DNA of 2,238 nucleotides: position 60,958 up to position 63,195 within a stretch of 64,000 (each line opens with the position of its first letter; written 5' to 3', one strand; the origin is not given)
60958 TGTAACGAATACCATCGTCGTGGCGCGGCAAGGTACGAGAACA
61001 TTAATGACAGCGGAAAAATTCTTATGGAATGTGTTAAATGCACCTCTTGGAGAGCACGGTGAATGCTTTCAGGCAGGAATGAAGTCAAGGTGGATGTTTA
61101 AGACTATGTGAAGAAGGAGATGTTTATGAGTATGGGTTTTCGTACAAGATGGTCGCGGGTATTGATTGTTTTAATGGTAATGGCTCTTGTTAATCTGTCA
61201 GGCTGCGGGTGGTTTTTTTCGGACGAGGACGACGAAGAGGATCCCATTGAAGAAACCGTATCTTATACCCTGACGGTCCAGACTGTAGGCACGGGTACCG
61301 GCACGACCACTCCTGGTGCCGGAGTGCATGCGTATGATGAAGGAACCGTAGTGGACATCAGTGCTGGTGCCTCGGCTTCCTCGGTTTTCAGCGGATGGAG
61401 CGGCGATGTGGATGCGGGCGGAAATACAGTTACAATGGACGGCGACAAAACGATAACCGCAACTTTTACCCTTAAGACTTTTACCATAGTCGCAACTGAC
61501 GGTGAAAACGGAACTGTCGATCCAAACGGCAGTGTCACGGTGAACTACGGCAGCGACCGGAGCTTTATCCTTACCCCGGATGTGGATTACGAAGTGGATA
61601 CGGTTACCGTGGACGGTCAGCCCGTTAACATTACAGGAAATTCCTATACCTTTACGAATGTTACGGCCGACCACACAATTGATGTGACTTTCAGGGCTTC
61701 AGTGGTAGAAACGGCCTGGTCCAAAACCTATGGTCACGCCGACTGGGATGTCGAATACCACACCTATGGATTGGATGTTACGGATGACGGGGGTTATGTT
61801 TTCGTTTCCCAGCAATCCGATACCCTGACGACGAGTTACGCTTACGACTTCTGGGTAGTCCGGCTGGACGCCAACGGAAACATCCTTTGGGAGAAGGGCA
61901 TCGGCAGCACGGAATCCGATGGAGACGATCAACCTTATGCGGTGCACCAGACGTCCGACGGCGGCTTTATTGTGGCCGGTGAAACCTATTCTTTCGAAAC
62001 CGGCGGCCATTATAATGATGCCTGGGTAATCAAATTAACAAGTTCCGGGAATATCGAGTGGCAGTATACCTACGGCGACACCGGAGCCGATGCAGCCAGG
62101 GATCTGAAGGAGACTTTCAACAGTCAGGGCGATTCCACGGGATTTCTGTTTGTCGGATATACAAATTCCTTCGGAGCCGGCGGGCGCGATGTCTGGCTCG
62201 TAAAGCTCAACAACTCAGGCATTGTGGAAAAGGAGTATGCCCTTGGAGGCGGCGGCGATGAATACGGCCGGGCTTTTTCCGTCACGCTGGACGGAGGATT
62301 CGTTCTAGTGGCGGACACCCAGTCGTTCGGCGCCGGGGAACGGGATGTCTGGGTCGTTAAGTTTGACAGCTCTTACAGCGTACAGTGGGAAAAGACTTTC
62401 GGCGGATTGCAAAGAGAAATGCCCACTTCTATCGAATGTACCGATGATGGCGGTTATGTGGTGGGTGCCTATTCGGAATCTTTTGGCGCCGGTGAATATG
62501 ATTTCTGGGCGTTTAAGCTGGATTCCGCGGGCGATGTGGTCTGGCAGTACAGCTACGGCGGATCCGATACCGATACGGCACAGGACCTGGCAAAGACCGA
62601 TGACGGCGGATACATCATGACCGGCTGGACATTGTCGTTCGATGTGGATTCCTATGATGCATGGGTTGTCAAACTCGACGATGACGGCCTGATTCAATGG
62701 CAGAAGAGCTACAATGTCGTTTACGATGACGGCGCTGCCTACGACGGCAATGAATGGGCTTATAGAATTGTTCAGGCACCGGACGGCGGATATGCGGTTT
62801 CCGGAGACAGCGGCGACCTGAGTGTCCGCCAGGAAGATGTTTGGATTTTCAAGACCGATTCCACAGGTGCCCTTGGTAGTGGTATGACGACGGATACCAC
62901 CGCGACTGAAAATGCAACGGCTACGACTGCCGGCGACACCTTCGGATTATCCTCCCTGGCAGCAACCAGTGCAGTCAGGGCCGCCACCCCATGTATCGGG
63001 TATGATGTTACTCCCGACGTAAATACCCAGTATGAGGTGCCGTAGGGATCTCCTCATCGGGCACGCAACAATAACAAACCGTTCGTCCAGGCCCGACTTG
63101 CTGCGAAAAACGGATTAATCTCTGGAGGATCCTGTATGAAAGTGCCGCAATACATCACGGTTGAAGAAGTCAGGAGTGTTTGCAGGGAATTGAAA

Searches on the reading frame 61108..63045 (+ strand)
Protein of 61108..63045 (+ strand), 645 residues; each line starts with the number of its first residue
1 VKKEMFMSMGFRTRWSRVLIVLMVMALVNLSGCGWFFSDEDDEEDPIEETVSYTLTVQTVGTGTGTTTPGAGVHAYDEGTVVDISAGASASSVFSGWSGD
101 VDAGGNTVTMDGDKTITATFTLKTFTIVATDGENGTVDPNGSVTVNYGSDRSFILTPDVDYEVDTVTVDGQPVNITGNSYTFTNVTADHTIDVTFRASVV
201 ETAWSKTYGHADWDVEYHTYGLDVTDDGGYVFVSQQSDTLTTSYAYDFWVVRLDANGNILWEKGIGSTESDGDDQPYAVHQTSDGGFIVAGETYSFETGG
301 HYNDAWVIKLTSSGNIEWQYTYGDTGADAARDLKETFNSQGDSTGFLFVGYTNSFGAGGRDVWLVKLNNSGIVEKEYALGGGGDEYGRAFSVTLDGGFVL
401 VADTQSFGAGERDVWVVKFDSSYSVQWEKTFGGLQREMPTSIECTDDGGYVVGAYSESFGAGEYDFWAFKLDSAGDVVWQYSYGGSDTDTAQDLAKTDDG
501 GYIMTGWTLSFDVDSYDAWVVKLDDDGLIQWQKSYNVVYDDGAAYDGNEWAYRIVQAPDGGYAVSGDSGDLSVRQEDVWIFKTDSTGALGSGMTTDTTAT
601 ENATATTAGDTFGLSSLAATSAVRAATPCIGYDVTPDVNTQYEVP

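Call 8: search_protein_families(library=pfam, proteins=[window:61108-63045:+])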
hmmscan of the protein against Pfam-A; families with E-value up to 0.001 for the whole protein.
window:61108-63045:+ (645 aa): 1 family
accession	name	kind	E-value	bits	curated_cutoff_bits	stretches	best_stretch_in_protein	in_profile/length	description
PF18998.6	Flg_new_2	-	8.5e-07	29.3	23.6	1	53-123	1-72/73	Divergent InlB B-repeat domain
